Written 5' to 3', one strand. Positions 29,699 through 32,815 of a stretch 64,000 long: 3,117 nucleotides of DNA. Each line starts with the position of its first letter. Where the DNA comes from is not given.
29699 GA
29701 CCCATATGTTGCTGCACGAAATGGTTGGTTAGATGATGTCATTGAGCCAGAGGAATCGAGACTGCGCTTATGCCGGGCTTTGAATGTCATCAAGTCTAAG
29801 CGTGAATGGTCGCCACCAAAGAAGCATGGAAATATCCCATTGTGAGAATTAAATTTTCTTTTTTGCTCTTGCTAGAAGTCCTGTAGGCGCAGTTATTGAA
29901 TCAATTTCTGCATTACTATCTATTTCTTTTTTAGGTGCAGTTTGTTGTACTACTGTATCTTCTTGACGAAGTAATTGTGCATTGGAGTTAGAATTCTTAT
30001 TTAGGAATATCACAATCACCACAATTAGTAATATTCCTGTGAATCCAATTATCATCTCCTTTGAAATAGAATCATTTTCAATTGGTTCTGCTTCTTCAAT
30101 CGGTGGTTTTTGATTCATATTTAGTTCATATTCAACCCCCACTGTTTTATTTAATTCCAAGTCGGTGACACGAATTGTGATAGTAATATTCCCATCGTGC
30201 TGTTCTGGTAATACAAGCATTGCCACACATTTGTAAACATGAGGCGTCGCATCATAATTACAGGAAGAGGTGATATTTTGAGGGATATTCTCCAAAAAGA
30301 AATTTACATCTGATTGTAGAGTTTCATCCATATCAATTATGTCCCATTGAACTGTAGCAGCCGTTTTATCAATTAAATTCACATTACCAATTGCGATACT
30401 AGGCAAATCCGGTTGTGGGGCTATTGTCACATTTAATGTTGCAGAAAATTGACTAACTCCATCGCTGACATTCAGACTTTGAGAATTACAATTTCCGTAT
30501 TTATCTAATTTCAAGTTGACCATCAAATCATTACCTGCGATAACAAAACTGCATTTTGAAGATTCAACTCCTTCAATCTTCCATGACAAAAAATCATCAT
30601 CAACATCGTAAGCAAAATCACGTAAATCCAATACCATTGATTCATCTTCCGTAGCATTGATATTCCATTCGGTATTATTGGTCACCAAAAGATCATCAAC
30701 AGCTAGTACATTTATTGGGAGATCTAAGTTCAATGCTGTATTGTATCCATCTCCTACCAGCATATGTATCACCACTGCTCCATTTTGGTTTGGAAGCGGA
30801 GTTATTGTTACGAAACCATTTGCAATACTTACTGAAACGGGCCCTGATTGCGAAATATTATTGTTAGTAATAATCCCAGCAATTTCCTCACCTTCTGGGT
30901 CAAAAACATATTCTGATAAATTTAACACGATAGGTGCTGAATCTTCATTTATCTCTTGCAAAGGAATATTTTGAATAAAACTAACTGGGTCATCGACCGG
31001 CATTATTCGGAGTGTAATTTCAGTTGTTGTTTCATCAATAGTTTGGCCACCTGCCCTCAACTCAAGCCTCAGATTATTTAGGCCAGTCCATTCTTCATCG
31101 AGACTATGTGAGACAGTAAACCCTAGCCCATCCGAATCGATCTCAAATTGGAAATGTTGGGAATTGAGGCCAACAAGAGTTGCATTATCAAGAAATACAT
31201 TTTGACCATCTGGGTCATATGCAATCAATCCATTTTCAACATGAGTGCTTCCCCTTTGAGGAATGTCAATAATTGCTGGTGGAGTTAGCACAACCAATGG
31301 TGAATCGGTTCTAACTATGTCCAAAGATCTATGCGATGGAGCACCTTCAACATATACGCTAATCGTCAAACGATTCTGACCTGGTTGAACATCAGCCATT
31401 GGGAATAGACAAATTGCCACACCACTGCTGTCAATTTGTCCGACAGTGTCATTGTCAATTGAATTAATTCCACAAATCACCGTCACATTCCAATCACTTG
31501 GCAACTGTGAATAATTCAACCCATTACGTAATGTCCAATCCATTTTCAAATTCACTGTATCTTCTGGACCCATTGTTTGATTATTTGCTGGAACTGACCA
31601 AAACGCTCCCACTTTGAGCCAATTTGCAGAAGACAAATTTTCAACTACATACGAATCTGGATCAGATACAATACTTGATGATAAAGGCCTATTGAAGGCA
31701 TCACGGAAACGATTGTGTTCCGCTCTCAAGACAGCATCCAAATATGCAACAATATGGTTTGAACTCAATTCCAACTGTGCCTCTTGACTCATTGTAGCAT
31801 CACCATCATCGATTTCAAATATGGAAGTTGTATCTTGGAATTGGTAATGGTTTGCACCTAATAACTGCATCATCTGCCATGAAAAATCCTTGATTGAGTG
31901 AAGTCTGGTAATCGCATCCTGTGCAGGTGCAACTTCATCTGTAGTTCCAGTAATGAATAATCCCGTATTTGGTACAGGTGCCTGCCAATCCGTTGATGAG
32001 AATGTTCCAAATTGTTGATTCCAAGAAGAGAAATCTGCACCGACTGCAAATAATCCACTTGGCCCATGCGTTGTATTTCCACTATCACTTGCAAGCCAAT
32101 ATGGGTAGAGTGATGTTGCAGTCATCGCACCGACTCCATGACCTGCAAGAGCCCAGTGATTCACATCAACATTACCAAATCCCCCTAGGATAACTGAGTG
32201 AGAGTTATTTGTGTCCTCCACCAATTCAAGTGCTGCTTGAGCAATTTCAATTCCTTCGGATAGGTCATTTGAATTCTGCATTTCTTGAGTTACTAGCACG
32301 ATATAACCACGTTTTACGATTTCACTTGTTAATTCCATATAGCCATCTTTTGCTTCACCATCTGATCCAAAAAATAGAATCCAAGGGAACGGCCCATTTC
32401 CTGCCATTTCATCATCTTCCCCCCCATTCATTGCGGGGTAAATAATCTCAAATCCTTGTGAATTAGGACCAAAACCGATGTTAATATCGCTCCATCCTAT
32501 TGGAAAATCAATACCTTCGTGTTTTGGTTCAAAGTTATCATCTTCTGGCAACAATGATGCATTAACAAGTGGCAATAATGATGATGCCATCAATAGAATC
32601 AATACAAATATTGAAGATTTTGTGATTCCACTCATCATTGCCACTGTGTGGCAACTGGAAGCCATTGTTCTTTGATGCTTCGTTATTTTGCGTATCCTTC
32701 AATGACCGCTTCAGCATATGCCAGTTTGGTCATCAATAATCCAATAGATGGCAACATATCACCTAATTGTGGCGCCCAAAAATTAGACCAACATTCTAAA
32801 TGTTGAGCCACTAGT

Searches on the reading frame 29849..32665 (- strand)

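Call 46: search_protein_families(library=pfam, proteins=[window:29849-32665:-], max_evalue=0.001)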
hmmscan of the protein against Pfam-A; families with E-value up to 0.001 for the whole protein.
window:29849-32665:- (938 aa): 2 families
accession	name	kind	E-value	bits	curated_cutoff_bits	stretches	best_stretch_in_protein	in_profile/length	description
PF17963.7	Big_9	-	5.4e-06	27.7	23.6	0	570-641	11-78/89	Bacterial Ig domain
PF17892.7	Cadherin_5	-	0.00082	19.6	26.5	0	566-644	10-88/98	Cadherin-like domain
